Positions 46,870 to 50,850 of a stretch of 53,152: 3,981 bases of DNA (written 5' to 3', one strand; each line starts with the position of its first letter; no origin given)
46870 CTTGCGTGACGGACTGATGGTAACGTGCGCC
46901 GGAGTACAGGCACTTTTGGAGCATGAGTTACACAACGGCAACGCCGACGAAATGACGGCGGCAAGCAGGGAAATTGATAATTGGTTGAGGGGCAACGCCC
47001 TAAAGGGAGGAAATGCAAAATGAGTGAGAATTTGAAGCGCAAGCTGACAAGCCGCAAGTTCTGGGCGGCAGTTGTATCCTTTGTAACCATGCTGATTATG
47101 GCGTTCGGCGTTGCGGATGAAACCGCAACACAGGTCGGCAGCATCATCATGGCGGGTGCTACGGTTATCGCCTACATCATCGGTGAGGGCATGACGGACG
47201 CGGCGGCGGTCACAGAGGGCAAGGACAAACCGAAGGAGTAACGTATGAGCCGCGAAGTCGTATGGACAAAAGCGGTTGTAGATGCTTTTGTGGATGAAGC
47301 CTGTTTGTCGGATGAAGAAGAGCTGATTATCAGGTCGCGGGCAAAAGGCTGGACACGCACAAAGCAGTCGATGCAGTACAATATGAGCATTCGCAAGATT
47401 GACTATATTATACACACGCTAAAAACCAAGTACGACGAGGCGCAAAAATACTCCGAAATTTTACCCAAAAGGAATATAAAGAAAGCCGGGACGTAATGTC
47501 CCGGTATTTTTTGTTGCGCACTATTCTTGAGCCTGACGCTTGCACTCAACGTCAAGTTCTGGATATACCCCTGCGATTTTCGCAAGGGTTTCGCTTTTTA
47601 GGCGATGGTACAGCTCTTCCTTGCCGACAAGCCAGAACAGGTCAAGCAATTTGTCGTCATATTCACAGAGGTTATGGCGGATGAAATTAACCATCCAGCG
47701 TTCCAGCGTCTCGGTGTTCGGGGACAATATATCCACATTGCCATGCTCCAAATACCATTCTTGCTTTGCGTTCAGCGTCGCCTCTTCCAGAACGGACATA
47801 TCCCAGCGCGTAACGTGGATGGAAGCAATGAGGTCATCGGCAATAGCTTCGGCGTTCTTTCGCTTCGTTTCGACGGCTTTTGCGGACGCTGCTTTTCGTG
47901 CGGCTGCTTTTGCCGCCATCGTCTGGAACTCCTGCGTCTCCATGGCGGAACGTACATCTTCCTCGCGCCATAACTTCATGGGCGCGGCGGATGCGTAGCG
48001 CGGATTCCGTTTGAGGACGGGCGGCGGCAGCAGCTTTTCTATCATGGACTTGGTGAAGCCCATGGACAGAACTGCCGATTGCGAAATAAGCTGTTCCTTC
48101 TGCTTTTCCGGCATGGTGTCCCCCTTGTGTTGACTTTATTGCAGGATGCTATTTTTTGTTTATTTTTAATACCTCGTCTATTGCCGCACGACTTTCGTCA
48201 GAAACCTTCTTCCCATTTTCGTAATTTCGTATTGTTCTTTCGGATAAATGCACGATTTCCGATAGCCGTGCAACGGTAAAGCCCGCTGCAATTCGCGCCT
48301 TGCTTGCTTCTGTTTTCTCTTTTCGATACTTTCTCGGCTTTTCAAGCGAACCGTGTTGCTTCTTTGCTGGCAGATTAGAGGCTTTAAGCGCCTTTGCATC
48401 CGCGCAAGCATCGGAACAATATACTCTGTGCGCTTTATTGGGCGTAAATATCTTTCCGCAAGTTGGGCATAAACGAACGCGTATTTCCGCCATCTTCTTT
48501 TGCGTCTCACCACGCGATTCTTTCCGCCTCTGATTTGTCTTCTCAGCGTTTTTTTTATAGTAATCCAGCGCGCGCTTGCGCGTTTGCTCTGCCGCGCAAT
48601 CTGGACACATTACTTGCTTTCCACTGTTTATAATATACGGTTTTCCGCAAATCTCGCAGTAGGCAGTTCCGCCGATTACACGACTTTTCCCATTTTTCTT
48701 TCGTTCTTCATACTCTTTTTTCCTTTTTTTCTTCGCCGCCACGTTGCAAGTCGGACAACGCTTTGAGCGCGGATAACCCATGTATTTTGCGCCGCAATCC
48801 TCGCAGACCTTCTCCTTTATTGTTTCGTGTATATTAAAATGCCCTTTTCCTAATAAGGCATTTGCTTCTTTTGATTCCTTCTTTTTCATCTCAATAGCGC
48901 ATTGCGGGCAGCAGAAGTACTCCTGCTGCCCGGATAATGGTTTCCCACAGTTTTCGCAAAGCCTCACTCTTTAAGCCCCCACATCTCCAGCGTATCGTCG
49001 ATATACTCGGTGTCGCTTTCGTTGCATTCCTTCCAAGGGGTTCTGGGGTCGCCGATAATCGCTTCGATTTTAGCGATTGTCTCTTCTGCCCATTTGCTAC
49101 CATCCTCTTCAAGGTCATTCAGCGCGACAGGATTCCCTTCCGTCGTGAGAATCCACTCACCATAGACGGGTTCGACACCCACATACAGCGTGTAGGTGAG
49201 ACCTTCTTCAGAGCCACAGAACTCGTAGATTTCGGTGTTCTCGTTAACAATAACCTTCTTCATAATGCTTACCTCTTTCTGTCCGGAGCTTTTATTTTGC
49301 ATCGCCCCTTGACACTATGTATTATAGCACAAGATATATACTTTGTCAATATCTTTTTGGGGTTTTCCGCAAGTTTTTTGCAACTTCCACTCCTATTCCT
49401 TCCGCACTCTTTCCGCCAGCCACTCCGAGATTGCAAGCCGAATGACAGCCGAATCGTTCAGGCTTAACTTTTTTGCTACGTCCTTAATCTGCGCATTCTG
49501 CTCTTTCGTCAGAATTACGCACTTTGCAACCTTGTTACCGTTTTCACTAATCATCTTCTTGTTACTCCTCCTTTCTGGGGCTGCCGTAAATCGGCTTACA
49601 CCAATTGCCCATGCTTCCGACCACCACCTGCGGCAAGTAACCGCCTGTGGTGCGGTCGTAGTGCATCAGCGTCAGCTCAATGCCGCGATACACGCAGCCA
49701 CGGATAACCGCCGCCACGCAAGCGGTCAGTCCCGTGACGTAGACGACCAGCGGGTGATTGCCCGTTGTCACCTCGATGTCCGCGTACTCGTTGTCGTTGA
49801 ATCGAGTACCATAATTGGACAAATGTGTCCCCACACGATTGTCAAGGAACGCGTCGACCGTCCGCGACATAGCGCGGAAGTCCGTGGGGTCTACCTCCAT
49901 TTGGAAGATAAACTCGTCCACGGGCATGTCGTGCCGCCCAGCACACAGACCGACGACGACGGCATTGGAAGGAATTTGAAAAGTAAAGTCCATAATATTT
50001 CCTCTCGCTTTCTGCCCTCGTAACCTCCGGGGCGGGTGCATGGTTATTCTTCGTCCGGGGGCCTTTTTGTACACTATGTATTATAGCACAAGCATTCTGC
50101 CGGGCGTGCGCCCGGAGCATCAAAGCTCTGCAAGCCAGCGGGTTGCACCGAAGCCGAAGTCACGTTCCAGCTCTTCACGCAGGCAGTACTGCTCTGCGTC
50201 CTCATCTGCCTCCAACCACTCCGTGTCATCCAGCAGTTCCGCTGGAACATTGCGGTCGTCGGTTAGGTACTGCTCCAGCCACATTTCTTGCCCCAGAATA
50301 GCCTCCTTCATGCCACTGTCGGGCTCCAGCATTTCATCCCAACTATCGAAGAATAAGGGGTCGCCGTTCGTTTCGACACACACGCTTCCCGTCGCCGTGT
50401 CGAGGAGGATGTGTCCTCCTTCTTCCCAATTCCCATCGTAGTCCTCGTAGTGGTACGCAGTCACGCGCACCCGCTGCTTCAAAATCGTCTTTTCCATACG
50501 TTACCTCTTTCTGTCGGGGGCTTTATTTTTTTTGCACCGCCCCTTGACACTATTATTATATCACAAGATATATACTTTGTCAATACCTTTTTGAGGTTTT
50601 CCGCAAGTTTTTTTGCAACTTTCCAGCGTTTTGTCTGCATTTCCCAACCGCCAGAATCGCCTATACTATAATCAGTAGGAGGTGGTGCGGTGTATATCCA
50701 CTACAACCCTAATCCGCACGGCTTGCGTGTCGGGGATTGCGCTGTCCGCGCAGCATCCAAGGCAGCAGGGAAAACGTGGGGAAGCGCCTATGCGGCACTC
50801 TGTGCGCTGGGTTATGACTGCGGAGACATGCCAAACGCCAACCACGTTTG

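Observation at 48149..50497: Island II: strongly acidic DNA-mimic-like proteins each followed by a DNA-binding protein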

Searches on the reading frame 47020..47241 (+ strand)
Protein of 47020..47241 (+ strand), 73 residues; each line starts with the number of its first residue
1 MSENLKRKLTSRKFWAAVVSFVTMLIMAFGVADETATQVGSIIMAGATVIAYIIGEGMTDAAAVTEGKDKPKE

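Call 48: search_protein_families(library=phrogs, proteins=[window:47020-47241:+], max_evalue=0.001)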
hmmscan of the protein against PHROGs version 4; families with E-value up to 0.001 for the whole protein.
window:47020-47241:+ (73 aa): 1 family
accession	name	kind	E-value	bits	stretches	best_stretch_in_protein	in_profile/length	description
phrog_297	-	lysis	1.7e-08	35.5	1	2-53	8-64/176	holin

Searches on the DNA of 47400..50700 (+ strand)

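Call 14: search_dna_similar(query=window:47400-50700:+, collection=phages, mode=distant, max_rows=15)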
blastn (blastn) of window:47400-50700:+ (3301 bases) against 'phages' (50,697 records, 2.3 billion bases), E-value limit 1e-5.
No match.

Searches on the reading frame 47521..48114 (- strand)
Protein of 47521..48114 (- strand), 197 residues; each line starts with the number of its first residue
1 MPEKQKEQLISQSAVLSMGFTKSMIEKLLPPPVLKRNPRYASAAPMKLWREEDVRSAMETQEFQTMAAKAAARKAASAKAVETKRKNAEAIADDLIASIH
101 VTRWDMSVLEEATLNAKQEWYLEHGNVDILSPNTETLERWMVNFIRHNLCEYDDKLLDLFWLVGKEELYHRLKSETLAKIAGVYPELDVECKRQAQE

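Call 7: search_protein_families(library=pfam, proteins=[window:47521-48114:-], max_evalue=1)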
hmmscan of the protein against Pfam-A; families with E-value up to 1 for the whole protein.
window:47521-48114:- (197 aa): 1 family
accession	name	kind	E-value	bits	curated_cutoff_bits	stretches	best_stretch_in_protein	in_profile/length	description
PF14376.11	Haem_bd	-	0.083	13.3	27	1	37-84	52-99/133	Haem-binding domain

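Call 8: search_protein_families(library=phrogs, proteins=[window:47521-48114:-], max_evalue=1)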
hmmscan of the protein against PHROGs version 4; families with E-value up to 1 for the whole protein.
window:47521-48114:- (197 aa): 3 families
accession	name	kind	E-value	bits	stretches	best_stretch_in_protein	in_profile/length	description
phrog_3766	-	unknown function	0.14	13.4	1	56-87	16-48/66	-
phrog_2776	-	unknown function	0.25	12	1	135-195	79-121/181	-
phrog_24768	-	unknown function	0.25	11.1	1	62-119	272-329/484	-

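Call 28: search_protein_families(library=padloc, proteins=[window:47521-48114:-], max_evalue=1)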
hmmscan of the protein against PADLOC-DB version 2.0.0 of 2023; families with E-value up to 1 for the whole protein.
window:47521-48114:- (197 aa): 1 family
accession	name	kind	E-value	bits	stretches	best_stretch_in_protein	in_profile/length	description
PDLC03854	LmuA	-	0.012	12.7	1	62-148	101-179/345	-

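Call 61: search_solved_structures(query=window:47521-48114:-, max_evalue=10)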
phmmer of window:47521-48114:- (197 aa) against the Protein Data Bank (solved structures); distinct sequences matched with E-value up to 10: 0.

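Call 95: search_protein_families(library=ncbifam, proteins=[window:47521-48114:-], max_evalue=1)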
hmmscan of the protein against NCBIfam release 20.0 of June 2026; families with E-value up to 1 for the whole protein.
window:47521-48114:- (197 aa): 0 families

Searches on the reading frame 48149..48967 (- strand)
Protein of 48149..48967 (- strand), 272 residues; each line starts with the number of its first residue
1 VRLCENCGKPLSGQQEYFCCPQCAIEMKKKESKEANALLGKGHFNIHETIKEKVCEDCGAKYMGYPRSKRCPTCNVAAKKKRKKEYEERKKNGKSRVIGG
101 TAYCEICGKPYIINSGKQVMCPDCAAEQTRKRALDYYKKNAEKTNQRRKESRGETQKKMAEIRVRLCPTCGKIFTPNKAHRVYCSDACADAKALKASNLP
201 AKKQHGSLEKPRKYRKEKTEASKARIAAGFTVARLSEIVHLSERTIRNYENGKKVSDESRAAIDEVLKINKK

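Call 7: search_protein_families(library=pfam, proteins=[window:48149-48967:-], max_evalue=1)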
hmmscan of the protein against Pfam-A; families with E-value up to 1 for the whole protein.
window:48149-48967:- (272 aa): 15 families
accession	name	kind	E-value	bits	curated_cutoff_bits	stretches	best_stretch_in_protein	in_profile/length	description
PF12773.13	DZR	-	0.00021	21.8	27.3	1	51-79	11-35/45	Double zinc ribbon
PF01381.28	HTH_3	-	0.00029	21.3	23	1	223-258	3-39/55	Helix-turn-helix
PF12855.13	Ecl1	-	0.00041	21.9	28.3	1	167-219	8-58/170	TORC1 inhibitor Ecl family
PF12844.13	HTH_19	-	0.0014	18.9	30.2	1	223-257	6-40/64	Helix-turn-helix domain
PF18912.6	DZR_2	-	0.0015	18.8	27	1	101-125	36-56/56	Double zinc ribbon domain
PF13560.12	HTH_31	-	0.0023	18.6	27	1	225-256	10-42/64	Helix-turn-helix domain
PF01155.25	HypA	-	0.0079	16.6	28.9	2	40-77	58-95/112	Hydrogenase/urease nickel incorporation, metallochaperone, hypA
PF18508.7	zf_C2H2_13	-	0.024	14.7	26.5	1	2-12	18-28/42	Zinc finger domain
PF00376.29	MerR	-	0.033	14.4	28.2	1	231-251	1-21/38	MerR family regulatory protein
PF20432.4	Xre-like-HTH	-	0.058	14.1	25.8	1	227-250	21-45/63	Antitoxin Xre-like helix-turn-helix domain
PF01927.22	Mut7-C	-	0.075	13.6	23.3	1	54-111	76-133/146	Mut7-C RNAse domain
PF07191.17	Zn_ribbon_6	-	0.082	13.4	25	0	70-128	2-39/67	Double zinc ribbon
PF13413.12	HTH_25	-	0.14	12.5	24.6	1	223-252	4-33/62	Helix-turn-helix domain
PF13384.12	HTH_23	-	0.21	11.9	24.6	1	226-248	14-36/50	Homeodomain-like domain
PF15549.11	PGC7_Stella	-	0.44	10.9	32.3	0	197-262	52-114/166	PGC7/Stella/Dppa3 domain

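Call 8: search_protein_families(library=phrogs, proteins=[window:48149-48967:-], max_evalue=1)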
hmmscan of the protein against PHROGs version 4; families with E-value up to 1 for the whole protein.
window:48149-48967:- (272 aa): 22 families
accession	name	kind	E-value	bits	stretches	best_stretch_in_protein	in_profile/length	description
phrog_1271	-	DNA, RNA and nucleotide metabolism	3e-08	34.4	2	103-215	157-259/361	HNH endonuclease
phrog_32573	-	unknown function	2.5e-06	28.7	2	99-140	73-114/118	-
phrog_12986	-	unknown function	1e-05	26.7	3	103-160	8-61/130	-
phrog_4852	-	unknown function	5.1e-05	24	2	2-38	14-50/194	-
phrog_1333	-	unknown function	0.00019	22.6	2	144-200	79-136/166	-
phrog_171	-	DNA, RNA and nucleotide metabolism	0.00022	22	2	152-223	26-101/452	NinG/ Rap DNA junction specific endonuclease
phrog_664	-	DNA, RNA and nucleotide metabolism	0.00027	21.9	1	202-262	73-133/210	DNA binding protein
phrog_15471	-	DNA, RNA and nucleotide metabolism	0.00035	21.5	1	148-190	86-129/183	HNH endonuclease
phrog_3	-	transcription regulation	0.00062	20.6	1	160-269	66-139/430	transcriptional repressor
phrog_10853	-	unknown function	0.0011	20.2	2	52-85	50-83/93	-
phrog_8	-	transcription regulation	0.0021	18.6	1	221-258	163-199/346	transcriptional regulator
phrog_2439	-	transcription regulation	0.0039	17.1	1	223-270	14-62/367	transcriptional regulator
phrog_10481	-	unknown function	0.0058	18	1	54-91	21-58/85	-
phrog_15796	-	unknown function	0.037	14.7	1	100-135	12-45/52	-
phrog_13750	-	unknown function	0.043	15.1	1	163-191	15-43/104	-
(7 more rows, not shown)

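Call 28: search_protein_families(library=padloc, proteins=[window:48149-48967:-], max_evalue=1)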
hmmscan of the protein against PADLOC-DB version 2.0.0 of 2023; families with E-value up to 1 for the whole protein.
window:48149-48967:- (272 aa): 6 families
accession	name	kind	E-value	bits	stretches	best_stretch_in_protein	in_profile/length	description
PDLC03949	RmrA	-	0.00019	18.4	1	223-270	9-57/363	-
PDLC03947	RmrA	-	0.00073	16.5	1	222-256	17-51/383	-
PDLC03951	RmrA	-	0.0055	13.7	1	222-267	14-60/400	-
PDLC03944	RmrA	-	0.009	13.1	1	223-257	13-47/384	-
PDLC04142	capH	-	0.082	12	1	220-268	10-59/103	capH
PDLC04109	PD-T7-4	-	0.095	10.1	1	70-129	15-73/211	-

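Call 51: find_related_loci(query=window:48149-48967:-, collection=viral_contigs, flank=4000)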
Query window:48149-48967:- (272 aa) in viral_contigs; peptide patterns used: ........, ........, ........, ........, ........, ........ (x = any residue, [..] = any of these).
38 stretches matched a pattern; 19 encode a relative of the query (tblastn E <= 1e-3); 19 distinct loci.
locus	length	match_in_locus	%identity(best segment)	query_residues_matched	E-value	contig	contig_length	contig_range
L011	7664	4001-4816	100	1-272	0e+0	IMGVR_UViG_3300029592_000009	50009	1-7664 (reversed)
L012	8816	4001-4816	99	1-272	0e+0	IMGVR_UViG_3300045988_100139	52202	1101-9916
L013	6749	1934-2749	99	1-272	0e+0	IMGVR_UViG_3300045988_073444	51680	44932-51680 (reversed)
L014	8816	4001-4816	99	1-272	2e-180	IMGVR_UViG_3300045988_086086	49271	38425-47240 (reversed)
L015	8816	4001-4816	98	1-272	1e-179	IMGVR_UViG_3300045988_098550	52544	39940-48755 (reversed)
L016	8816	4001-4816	98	1-272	8e-179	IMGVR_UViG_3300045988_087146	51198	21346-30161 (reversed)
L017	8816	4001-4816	97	1-272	1e-177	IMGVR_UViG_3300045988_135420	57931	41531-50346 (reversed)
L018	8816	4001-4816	97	1-272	1e-177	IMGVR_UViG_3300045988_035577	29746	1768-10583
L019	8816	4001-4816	96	1-272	2e-175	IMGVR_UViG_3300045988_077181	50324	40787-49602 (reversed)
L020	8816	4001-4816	95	1-272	2e-175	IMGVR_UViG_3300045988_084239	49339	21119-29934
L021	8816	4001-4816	95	1-272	2e-175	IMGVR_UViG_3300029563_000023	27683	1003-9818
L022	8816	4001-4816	95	1-272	2e-175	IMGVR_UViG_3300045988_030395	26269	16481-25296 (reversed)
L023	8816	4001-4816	95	1-272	2e-175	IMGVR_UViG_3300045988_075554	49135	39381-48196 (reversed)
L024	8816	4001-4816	95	1-272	2e-175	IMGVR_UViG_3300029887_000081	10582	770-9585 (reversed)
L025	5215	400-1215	95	1-272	8e-177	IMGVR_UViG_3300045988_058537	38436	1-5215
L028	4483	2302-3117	93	1-272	3e-167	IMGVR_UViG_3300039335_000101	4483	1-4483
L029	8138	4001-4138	96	227-272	8e-23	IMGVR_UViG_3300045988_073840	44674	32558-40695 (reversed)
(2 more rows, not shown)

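Call 54: search_protein_families(library=pfam, proteins=[L014:2316-3320:+, L013:61-558:+, L013:583-849:+, L011:2624-2920:+, L011:2224-2535:+], max_evalue=0.01)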
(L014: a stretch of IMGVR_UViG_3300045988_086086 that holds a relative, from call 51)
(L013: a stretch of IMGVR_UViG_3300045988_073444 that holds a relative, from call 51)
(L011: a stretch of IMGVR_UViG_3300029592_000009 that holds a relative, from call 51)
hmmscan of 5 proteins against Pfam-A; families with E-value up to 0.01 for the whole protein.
L014:2316-3320:+ (334 aa): 1 family
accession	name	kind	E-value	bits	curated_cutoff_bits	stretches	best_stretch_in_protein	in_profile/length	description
PF12083.13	DUF3560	-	3.5e-09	37.3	27.2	1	88-201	3-115/124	Domain of unknown function (DUF3560)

L013:61-558:+ (165 aa): 0 families

L013:583-849:+ (88 aa): 0 families

L011:2624-2920:+ (98 aa): 0 families

L011:2224-2535:+ (103 aa): 0 families

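Call 66: search_protein_families(library=pfam, proteins=[L029:3417-3590:+, L028:1732-1905:+, L011:2938-3099:+], max_evalue=1)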
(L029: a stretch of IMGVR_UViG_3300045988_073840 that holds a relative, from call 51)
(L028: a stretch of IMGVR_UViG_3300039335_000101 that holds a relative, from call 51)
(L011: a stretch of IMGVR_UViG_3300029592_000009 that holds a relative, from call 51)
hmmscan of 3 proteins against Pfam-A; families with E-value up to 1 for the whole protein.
L029:3417-3590:+ (57 aa): 2 families
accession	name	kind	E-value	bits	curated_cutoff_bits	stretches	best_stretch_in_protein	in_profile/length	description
PF13404.12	HTH_AsnC-type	-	0.034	14.4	27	1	22-39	19-36/42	AsnC-type helix-turn-helix domain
PF16509.11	KORA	-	0.058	14.1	26.7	1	2-50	15-60/84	TrfB plasmid transcriptional repressor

L028:1732-1905:+ (57 aa): 4 families
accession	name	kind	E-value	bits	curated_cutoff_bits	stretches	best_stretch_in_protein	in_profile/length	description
PF01402.27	RHH_1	-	0.0089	16.4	20.5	1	15-47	6-38/39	Ribbon-helix-helix protein, copG family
PF13404.12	HTH_AsnC-type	-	0.01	16.1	27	1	21-39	18-36/42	AsnC-type helix-turn-helix domain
PF07328.17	VirD1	-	0.11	13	28.2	1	10-43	24-56/142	T-DNA border endonuclease VirD1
PF09339.16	HTH_IclR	-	0.13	12.5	22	1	17-41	15-39/52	IclR helix-turn-helix domain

L011:2938-3099:+ (53 aa): 3 families
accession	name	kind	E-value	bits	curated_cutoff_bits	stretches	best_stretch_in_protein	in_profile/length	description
PF12651.13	RHH_3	-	0.0055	17.1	21.6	1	7-48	1-42/44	Ribbon-helix-helix domain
PF01402.27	RHH_1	-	0.018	15.5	20.5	1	17-47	8-38/39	Ribbon-helix-helix protein, copG family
PF01418.23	HTH_6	-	0.12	12.8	28.3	1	4-41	16-55/77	Helix-turn-helix domain, rpiR family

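Call 74: find_related_loci(query=window:48149-48967:-, collection=genome_contigs, flank=5000)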
Query window:48149-48967:- (272 aa) in genome_contigs; peptide patterns used: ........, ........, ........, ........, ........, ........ (x = any residue, [..] = any of these).
111 stretches matched a pattern, but none encodes a relative of the query by tblastn (E <= 1e-3).

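Call 95: search_protein_families(library=ncbifam, proteins=[window:48149-48967:-, L011:2624-2920:+, L013:583-849:+], max_evalue=1)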
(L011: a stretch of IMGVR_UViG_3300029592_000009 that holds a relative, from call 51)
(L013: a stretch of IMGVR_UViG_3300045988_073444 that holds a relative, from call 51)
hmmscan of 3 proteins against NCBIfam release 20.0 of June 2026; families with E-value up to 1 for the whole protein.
window:48149-48967:- (272 aa): 14 families
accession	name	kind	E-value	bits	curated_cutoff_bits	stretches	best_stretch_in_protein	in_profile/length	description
NF034126.3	PRK09521.1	equivalog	0.00016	21.5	90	2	101-137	144-179/180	exosome complex RNA-binding protein Csl4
NF003162.0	PRK04140.1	equivalog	0.00073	18.7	263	1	223-268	133-179/317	transcriptional regulator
TIGR03070.1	couple_hipB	subfamily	0.0013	18.6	71.65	1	223-254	9-40/58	type II toxin-antitoxin system Y4mF family antitoxin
NF001646.0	PRK00420.1-3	equivalog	0.0039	17.4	117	2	102-156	21-72/117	hypothetical protein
TIGR03830.1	CxxCG_CxxCG_HTH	subfamily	0.013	15.3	61.8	1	142-259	11-108/127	type II TA system antitoxin MqsA family protein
NF047948.1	male_kill_WMK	equivalog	0.013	15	300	1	210-271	156-218/300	WO male-killing family protein Wmk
NF002362.0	PRK01343.1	equivalog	0.017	14.8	79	1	153-190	6-42/66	DNA gyrase inhibitor YacG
TIGR03831.1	YgiT_finger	domain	0.05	13.9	20.2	2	20-63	1-43/46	YgiT-type zinc finger protein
TIGR00100.1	hypA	equivalog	0.077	13.1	88.1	1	36-78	54-97/116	hydrogenase maturation nickel metallochaperone HypA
NF001645.0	PRK00420.1-2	equivalog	0.13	12.3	162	1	2-33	25-56/106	hypothetical protein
NF038101.1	Trm112_arch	equivalog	0.14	12.3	77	1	85-121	25-54/59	methytransferase partner Trm112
NF040785.1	CD3324_fam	subfamily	0.19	11.9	65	1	201-247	33-79/82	CD3324 family protein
NF038384.1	zinc_YnfU_fam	subfamily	0.43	10.2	36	1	166-178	40-52/52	YnfU family zinc-binding protein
NF047723.1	TransFacS4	equivalog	0.67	10.5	120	1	103-189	3-87/90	transcription factor S4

L011:2624-2920:+ (98 aa): 1 family
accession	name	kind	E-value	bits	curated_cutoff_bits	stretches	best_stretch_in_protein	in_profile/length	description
NF052426.1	TransRegMSMEG_1198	equivalog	0.11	12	300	1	14-78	8-70/236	MSMEG_1198 family transcriptional regulator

L013:583-849:+ (88 aa): 0 families
